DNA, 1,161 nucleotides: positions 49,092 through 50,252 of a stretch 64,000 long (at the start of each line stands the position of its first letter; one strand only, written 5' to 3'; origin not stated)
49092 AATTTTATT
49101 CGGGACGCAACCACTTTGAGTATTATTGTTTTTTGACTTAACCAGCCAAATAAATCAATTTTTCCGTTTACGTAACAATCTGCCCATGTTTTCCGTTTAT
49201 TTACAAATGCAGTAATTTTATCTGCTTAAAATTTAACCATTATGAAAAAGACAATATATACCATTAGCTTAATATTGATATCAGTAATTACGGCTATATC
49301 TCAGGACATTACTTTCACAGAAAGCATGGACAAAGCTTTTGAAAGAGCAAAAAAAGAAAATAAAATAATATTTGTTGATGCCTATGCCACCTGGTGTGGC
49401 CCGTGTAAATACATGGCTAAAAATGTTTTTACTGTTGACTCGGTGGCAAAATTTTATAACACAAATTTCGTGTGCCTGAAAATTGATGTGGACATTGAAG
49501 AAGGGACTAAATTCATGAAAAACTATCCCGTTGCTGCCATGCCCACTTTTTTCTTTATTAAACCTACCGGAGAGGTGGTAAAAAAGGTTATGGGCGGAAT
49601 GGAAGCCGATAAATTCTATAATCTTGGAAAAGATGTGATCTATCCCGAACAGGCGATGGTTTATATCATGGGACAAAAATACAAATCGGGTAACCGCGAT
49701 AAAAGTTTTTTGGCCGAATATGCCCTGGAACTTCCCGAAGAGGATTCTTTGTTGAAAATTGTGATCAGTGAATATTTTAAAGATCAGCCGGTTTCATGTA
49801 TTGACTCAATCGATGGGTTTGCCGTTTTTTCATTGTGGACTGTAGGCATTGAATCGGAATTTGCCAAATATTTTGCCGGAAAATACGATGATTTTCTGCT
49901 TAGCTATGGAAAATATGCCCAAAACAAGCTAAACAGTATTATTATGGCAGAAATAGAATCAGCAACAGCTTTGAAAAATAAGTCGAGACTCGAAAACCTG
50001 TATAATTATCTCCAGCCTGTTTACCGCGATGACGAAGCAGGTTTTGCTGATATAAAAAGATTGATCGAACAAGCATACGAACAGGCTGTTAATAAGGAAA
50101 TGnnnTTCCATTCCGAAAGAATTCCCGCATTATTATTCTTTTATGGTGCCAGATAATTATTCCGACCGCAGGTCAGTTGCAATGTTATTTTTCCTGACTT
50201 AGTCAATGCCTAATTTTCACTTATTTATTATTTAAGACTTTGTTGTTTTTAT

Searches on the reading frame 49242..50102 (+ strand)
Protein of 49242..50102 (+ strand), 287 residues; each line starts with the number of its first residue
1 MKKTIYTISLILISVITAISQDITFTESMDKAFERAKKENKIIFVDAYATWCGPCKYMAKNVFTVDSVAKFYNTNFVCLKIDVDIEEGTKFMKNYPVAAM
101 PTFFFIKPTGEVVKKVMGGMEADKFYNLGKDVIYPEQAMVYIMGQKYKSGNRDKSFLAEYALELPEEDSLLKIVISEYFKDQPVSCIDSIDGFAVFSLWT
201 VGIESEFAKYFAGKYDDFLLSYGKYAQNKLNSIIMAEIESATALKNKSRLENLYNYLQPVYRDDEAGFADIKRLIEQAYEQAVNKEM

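Call 3: search_protein_families(library=pfam, proteins=[window:49242-50102:+], max_evalue=0.01)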
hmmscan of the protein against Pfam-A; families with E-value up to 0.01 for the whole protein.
window:49242-50102:+ (287 aa): 5 families
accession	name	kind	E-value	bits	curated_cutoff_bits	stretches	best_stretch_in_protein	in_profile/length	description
PF00085.26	Thioredoxin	-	2.9e-15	56.6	23.5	1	29-125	6-97/103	Thioredoxin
PF13899.12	Thioredoxin_7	-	1.5e-13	51.1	27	1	26-108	3-83/83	Thioredoxin-like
PF13098.12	Thioredoxin_2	-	2.3e-12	47.6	27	1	36-126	1-101/104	Thioredoxin-like domain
PF03190.21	Thioredox_DsbH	-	3.5e-12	47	27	1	20-84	17-81/163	Protein of unknown function, DUF255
PF08534.16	Redoxin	-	0.0061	16.8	26.6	0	22-59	8-48/148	Redoxin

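Call 59: search_protein_families(library=ncbifam, proteins=[window:49242-50102:+], max_evalue=0.001)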
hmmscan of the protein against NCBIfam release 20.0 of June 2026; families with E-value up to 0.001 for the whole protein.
window:49242-50102:+ (287 aa): 10 families
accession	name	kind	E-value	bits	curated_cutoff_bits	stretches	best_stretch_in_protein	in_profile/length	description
TIGR01068.1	thioredoxin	equivalog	8.8e-16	57.9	96.8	1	33-127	6-95/101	thioredoxin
NF001419.0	PRK00293.1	subfamily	7.1e-15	54.6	330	1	21-127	458-567/574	protein-disulfide reductase DsbD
NF045694.1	seleno_TsoB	exception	8.7e-15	53.8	805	1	7-115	441-552/572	rhodanese/DsbD fusion-like selenoprotein TsoB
NF002854.0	PRK03147.1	subfamily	5e-10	39.5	170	1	68-127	110-167/176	thiol-disulfide oxidoreductase ResA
TIGR01126.1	pdi_dom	equivalog_domain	1.2e-09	38.4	107.2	1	32-127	5-99/105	protein disulfide-isomerase domain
NF006898.0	PRK09381.1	equivalog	1.9e-09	37.9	138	1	36-120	17-95/109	thioredoxin TrxA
NF008229.0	PRK10996.1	equivalog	4.5e-08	32.9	125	1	27-126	39-132/141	thioredoxin TrxC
NF041202.1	StoA_CxxC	exception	7.5e-07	29.2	210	1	66-125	100-157/163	endospore biogenesis thiol-disulfide oxidoreductase StoA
TIGR01130.1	ER_PDI_fam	subfamily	2.2e-06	27.5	344.25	1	30-126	8-101/476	protein disulfide-isomerase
NF043050.1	DisulfRedDsbH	equivalog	5.1e-05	23.4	190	1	27-116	46-145/166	disulfide reductase DsbH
